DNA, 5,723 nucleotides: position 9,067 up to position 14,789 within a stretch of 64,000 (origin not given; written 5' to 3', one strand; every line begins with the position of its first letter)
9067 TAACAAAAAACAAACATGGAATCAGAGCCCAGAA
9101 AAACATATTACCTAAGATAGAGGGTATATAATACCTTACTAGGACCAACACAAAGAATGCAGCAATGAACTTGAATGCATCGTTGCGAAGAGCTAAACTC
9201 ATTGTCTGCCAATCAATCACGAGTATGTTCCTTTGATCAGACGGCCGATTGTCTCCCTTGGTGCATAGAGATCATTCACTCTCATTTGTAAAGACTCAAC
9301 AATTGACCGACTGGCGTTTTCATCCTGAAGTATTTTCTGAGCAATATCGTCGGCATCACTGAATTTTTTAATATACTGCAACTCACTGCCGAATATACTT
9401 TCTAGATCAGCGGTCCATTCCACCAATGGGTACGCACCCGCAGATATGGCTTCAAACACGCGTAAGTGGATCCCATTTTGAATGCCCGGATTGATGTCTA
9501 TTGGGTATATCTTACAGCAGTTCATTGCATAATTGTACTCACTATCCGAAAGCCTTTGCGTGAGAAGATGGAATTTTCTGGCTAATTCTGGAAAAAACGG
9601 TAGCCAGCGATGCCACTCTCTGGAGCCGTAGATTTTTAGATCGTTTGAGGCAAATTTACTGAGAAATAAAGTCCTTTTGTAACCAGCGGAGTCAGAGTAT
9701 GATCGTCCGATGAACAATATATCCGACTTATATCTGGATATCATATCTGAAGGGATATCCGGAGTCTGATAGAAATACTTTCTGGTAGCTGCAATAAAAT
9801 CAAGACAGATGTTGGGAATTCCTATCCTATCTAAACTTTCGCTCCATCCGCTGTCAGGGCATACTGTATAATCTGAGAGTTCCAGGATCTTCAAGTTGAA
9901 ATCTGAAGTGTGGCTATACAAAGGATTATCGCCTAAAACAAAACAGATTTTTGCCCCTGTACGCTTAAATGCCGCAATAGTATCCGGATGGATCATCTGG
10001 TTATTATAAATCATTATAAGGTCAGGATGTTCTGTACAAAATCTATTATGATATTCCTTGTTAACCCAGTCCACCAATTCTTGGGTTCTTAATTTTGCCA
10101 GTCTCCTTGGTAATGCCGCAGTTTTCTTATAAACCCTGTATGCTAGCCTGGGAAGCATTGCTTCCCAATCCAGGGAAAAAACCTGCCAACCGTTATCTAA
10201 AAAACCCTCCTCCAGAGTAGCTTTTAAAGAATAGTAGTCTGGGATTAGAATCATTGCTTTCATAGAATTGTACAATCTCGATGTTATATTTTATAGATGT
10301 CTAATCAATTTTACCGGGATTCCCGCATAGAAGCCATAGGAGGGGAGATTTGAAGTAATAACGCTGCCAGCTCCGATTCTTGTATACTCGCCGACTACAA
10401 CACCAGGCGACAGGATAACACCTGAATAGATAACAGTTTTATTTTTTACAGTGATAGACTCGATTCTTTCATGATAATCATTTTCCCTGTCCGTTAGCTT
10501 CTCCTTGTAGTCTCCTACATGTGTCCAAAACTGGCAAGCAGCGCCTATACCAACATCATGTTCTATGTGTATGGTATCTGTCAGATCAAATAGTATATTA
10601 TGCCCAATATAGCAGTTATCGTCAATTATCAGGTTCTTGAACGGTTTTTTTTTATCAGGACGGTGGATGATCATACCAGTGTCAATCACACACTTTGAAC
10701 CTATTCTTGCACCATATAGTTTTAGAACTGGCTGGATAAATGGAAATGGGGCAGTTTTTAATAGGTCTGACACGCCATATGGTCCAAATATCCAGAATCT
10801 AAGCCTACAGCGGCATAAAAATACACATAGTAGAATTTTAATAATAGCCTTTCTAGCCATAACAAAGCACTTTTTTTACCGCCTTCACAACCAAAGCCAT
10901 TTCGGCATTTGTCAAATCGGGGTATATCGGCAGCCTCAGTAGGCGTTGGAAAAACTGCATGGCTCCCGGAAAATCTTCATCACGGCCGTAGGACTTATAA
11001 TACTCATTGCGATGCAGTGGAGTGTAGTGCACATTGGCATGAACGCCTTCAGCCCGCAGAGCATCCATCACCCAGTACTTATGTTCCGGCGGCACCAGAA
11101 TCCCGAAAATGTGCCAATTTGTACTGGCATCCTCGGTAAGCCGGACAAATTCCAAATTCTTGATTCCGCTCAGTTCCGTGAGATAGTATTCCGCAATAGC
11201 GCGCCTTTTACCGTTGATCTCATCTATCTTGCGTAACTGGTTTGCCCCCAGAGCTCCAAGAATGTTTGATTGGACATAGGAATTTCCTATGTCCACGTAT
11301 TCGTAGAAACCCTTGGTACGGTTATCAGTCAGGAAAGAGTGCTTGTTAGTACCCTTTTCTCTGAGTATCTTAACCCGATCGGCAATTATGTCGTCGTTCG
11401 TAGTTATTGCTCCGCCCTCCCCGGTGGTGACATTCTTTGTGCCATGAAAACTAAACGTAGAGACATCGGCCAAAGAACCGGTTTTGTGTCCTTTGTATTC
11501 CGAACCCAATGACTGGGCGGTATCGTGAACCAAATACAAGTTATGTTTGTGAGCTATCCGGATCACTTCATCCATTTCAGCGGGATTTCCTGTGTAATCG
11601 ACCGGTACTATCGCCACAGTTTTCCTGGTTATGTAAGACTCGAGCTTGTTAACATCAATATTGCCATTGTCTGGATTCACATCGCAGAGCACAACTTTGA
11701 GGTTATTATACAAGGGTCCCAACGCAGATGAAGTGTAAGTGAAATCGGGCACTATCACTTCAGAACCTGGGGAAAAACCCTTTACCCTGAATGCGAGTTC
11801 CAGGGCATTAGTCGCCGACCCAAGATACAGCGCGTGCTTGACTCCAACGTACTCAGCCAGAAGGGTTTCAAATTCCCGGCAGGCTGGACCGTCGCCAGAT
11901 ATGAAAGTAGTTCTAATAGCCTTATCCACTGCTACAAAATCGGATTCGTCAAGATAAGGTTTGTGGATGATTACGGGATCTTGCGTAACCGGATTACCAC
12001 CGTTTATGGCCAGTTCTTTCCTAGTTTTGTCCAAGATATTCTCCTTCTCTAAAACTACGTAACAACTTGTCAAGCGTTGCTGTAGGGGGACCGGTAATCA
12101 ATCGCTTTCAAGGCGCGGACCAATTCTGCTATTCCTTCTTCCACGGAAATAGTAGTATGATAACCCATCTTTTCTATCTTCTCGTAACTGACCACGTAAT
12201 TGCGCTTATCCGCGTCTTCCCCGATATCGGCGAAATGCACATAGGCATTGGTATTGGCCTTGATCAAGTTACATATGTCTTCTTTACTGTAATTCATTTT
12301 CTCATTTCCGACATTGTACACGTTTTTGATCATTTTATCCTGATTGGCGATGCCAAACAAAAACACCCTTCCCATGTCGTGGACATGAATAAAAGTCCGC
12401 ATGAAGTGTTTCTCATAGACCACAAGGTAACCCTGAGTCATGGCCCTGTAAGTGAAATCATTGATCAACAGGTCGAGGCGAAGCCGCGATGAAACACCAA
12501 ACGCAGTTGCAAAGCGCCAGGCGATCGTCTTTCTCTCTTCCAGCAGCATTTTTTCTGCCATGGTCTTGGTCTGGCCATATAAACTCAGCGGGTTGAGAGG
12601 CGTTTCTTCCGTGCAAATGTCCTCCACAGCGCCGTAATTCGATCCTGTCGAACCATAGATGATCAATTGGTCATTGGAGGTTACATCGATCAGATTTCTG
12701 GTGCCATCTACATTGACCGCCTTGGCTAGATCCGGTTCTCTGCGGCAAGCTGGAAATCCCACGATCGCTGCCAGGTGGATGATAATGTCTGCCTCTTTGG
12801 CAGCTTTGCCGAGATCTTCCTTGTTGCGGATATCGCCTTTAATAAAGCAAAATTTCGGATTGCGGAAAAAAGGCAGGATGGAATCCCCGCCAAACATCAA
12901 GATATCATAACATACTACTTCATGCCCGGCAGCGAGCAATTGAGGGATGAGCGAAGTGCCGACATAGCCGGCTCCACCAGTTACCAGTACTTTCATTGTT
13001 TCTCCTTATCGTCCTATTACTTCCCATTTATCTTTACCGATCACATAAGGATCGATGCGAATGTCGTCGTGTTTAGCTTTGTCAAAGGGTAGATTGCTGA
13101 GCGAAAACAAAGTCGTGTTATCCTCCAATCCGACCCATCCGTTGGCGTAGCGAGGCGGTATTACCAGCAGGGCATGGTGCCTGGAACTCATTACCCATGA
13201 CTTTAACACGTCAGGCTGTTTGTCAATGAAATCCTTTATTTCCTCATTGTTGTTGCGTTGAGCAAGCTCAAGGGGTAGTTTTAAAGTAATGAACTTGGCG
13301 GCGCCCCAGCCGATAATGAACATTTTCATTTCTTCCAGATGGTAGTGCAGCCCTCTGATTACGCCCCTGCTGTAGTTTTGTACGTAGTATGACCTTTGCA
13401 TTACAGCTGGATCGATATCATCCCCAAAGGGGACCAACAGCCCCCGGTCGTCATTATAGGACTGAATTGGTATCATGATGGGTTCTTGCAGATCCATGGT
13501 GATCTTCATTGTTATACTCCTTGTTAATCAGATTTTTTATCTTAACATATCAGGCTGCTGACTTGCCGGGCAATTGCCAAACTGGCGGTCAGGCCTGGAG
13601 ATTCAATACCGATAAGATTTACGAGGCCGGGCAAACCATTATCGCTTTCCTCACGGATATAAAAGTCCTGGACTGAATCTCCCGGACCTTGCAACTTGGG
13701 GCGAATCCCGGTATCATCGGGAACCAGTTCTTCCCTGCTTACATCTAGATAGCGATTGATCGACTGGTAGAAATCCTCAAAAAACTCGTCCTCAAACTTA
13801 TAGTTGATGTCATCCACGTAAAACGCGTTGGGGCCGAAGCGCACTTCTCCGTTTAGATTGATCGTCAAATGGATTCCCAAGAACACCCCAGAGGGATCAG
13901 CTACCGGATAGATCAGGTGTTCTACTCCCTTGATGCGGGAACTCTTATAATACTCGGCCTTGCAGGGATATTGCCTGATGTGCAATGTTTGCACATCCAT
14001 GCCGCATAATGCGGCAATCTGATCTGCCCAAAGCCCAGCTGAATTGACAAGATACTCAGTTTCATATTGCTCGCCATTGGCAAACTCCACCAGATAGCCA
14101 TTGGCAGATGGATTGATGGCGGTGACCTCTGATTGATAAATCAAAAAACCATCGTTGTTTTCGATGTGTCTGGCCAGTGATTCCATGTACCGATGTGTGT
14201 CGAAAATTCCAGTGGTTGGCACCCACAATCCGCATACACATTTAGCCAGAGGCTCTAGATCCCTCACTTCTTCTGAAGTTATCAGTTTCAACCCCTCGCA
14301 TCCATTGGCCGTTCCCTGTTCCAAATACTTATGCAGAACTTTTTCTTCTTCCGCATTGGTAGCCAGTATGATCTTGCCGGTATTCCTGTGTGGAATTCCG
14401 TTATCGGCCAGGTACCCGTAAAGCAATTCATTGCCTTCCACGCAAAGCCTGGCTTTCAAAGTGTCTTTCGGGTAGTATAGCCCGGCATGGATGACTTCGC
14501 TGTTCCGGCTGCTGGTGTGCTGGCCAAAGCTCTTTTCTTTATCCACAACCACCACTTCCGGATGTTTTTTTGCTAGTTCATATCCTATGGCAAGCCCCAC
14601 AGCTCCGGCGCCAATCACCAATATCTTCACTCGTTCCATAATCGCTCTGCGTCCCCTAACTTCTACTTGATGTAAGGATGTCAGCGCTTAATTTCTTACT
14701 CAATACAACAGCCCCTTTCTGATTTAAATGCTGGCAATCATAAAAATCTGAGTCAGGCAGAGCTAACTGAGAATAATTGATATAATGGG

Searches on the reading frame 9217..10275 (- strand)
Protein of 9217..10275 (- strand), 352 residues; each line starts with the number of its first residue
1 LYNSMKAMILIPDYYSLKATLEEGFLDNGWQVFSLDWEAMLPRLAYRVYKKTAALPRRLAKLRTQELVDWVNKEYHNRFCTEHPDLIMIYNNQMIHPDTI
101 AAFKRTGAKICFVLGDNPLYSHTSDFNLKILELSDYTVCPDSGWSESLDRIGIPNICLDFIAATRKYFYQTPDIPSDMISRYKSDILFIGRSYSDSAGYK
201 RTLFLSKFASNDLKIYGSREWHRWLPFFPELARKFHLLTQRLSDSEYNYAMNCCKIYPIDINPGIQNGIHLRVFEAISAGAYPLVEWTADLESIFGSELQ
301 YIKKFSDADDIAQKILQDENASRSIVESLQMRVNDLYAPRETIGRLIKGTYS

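Call 32: search_protein_families(library=pfam, proteins=[window:9217-10275:-], max_evalue=0.001)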
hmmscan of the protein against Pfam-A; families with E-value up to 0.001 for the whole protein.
window:9217-10275:- (352 aa): 1 family
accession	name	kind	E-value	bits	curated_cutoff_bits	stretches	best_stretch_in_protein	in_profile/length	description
PF13524.12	Glyco_trans_1_2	-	2.1e-08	34.7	25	1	203-342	4-138/144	Glycosyl transferase-like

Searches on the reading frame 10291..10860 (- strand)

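Call 32: search_protein_families(library=pfam, proteins=[window:10291-10860:-], max_evalue=0.001)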
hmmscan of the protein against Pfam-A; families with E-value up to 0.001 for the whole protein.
window:10291-10860:- (189 aa): 3 families
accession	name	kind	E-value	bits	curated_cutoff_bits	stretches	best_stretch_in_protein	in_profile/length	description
PF00132.30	Hexapep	-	8.5e-08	32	27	1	136-169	2-35/36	Bacterial transferase hexapeptide (six repeats)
PF25084.1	LbH_EIF2B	-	8.3e-05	23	54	0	52-109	40-91/105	EIF2B subunit epsilon LbH domain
PF14602.12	Hexapep_2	-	0.00056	20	27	0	50-65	17-32/34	Hexapeptide repeat of succinyl-transferase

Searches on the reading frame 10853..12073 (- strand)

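Call 32: search_protein_families(library=pfam, proteins=[window:10853-12073:-], max_evalue=0.001)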
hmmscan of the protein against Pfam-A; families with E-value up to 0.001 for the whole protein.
window:10853-12073:- (406 aa): 4 families
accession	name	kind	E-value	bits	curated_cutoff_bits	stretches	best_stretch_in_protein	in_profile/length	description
PF01041.23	DegT_DnrJ_EryC1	-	4.6e-101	339.1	19.8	1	41-399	3-359/360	DegT/DnrJ/EryC1/StrS aminotransferase family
PF01212.27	Beta_elim_lyase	-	2.9e-10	40.4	27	1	60-240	29-226/288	Beta-eliminating lyase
PF00155.27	Aminotran_1_2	-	1.1e-09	38.4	19.7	1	52-186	31-187/361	Aminotransferase class I and II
PF00266.25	Aminotran_5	-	1.4e-07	31.3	21.5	1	73-345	53-334/371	Aminotransferase class-V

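Call 39: search_protein_families(library=ncbifam, proteins=[window:10853-12073:-], max_evalue=0.00001)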
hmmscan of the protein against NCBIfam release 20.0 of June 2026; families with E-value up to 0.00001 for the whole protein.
window:10853-12073:- (406 aa): 9 families
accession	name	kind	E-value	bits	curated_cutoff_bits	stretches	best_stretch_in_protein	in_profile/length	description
NF008687.0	PRK11706.1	equivalog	8e-91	304.6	375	1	36-402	4-373/375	dTDP-4-amino-4,6-dideoxygalactose transaminase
TIGR03588.1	PseC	equivalog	5.8e-90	301.9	423.5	1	39-403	7-380/380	UDP-4-amino-4,6-dideoxy-N-acetyl-beta-L-altrosamine transaminase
TIGR02379.1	ECA_wecE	subfamily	9.6e-77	258.3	434.85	1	41-402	9-374/376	dTDP-4-amino-4,6-dideoxy-D-glucose transaminase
NF008658.2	PRK11658.1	equivalog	4.7e-64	216.4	631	1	36-403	7-377/379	UDP-4-amino-4-deoxy-L-arabinose aminotransferase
TIGR04181.1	NHT_00031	hypoth_equivalog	1.6e-62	211.5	420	1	35-382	2-357/359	LegC family aminotransferase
TIGR04427.1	PLP_DesI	equivalog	1.2e-56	192.5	650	1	16-400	3-380/390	dTDP-4-dehydro-6-deoxyglucose aminotransferase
NF011936.0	PRK15407.1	equivalog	5.5e-39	134.1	423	1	40-402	43-435/440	lipopolysaccharide biosynthesis protein RfbH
TIGR01977.1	am_tr_V_EF2568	hypoth_equivalog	1.4e-07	30.9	377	1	72-253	53-237/376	cysteine desulfurase family protein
NF041364.1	GntC_guanitoxin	equivalog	2.3e-06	26.7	415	1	87-185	69-174/356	guanitoxin biosynthesis PLP-dependent (S)-gamma-hydroxy-L-arginine cyclodehydratase GntC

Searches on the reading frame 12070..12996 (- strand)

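Call 7: search_protein_families(library=pfam, proteins=[window:12070-12996:-], max_evalue=0.001)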
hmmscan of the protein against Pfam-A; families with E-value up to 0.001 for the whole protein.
window:12070-12996:- (308 aa): 8 families
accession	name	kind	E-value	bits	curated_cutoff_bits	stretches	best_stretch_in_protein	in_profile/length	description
PF01370.27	Epimerase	-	4.9e-31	108.4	20.9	1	3-230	1-240/240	NAD dependent epimerase/dehydratase family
PF16363.11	GDP_Man_Dehyd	-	1.7e-22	80.8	27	1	4-291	1-331/332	GDP-mannose 4,6 dehydratase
PF01073.25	3Beta_HSD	-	4.8e-21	75.5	22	1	4-154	1-160/280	3-beta hydroxysteroid dehydrogenase/isomerase family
PF04321.23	RmlD_sub_bind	-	1.5e-17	64.1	27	1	1-250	1-232/287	RmlD substrate binding domain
PF02719.21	Polysacc_synt_2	-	1.3e-11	44.7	20.2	1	3-158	1-156/293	Polysaccharide biosynthesis protein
PF07993.18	NAD_binding_4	-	5.3e-11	42.6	20.1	1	59-156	79-193/258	Male sterility protein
PF05368.20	NmrA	-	5e-05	23.5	27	0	2-77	4-78/298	NmrA-like family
PF13460.12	NAD_binding_10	-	7.6e-05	23.1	27.2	1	7-108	1-87/184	NAD(P)H-binding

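Call 39: search_protein_families(library=ncbifam, proteins=[window:12070-12996:-], max_evalue=0.00001)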
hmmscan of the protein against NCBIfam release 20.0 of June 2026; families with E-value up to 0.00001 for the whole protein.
window:12070-12996:- (308 aa): 23 families
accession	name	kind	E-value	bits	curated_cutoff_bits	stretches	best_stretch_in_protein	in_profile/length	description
TIGR01179.1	galE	equivalog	1.1e-30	106.6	262.3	1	2-161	1-167/332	UDP-glucose 4-epimerase GalE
TIGR01181.1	dTDP_gluc_dehyt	equivalog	1.1e-24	87.1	365.1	1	2-294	1-309/321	dTDP-glucose 4,6-dehydratase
NF043036.1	ErythonDh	equivalog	2.3e-19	69.8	325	1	1-152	1-161/321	D-erythronate dehydrogenase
TIGR04180.1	EDH_00030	hypoth_equivalog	3.6e-19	68.9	475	1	3-255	1-262/297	NAD-dependent 4,6-dehydratase LegB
TIGR02197.1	heptose_epim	equivalog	1.7e-18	66.9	274.6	1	3-297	1-314/316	ADP-glyceromanno-heptose 6-epimerase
NF007956.0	PRK10675.1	subfamily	1.4e-17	63.8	394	1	1-156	1-165/338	UDP-glucose 4-epimerase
TIGR03589.1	PseB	equivalog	7.4e-16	58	407.75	1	2-155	6-150/324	UDP-N-acetylglucosamine 4,6-dehydratase (inverting)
NF042423.1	oxyalk_red_Shew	equivalog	2.5e-15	56.4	580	1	2-156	10-161/331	2-alkyl-3-oxoalkanoate reductase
TIGR01214.1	rmlD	equivalog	9.5e-15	54.4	224.05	1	2-167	1-152/285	dTDP-4-dehydrorhamnose reductase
NF011728.1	PRK15181.1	equivalog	3.7e-13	49.2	760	1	3-148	18-173/348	Vi polysaccharide biosynthesis UDP-N-acetylglucosaminuronic acid C-4 epimerase TviC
NF042422.1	oxyalk_red_OleD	equivalog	4e-13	49.4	580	1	1-154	1-153/329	2-alkyl-3-oxoalkanoate reductase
TIGR03466.1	HpnA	hypoth_equivalog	2.3e-12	46.4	367.65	1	1-153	1-154/327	hopanoid-associated sugar epimerase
NF008872.0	PRK11908.1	equivalog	2.6e-11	43.2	294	1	1-129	2-130/349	bifunctional UDP-4-keto-pentose/UDP-xylose synthase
TIGR01746.1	Thioester-redct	subfamily_domain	3.2e-10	39.8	213.35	0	64-156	84-182/371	thioester reductase domain-containing protein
NF005998.1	PRK08125.1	equivalog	1.2e-09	37.1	777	1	2-132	317-447/649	bifunctional UDP-4-amino-4-deoxy-L-arabinose formyltransferase/UDP-glucuronic acid oxidase ArnA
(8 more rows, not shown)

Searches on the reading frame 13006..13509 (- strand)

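Call 7: search_protein_families(library=pfam, proteins=[window:13006-13509:-], max_evalue=0.001)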
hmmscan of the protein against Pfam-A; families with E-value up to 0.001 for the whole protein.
window:13006-13509:- (167 aa): 1 family
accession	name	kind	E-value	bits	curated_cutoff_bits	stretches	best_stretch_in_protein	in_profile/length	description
PF00908.23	dTDP_sugar_isom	-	2.5e-07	31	27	0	105-153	96-144/168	dTDP-4-dehydrorhamnose 3,5-epimerase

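Call 39: search_protein_families(library=ncbifam, proteins=[window:13006-13509:-], max_evalue=0.00001)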
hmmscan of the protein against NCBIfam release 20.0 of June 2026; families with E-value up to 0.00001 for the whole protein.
window:13006-13509:- (167 aa): 0 families

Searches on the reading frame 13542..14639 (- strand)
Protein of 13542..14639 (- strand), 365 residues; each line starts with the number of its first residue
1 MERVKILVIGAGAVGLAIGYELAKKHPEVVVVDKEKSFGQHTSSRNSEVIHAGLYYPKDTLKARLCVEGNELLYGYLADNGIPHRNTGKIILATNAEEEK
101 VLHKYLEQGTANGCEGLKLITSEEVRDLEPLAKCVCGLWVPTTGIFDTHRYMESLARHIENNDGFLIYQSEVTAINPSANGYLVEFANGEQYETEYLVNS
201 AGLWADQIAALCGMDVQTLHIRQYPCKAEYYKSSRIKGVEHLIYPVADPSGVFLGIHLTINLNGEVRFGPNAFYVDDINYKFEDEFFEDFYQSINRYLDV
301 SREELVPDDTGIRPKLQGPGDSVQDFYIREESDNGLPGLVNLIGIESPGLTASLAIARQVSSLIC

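Call 7: search_protein_families(library=pfam, proteins=[window:13542-14639:-], max_evalue=0.001)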
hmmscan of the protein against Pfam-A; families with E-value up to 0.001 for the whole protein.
window:13542-14639:- (365 aa): 8 families
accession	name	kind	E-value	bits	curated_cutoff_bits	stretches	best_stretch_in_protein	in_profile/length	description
PF01266.30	DAO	-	7.9e-63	213.5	27.9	1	5-362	1-352/353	FAD dependent oxidoreductase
PF13450.12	NAD_binding_8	-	1.5e-06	28.8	21.9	1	8-46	1-39/68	NAD(P)-binding Rossmann-like domain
PF13738.12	Pyr_redox_3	-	6.8e-06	26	30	0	7-36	1-31/305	Pyridine nucleotide-disulphide oxidoreductase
PF02558.23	ApbA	-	9.6e-05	22.5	22.2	1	6-36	1-31/150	Ketopantoate reductase PanE/ApbA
PF03486.20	HI0933_like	-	0.00011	22.2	50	0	5-40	2-37/244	HI0933-like protein Rossmann domain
PF00890.30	FAD_binding_2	-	0.00012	21.9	20.4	1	6-43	2-39/414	FAD binding domain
PF02254.24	TrkA_N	-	0.00017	22.3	23.8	1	6-52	1-47/116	TrkA-N domain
PF03721.20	UDPG_MGDP_dh_N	-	0.00057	19.9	27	1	5-54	2-51/187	UDP-glucose/GDP-mannose dehydrogenase family, NAD binding domain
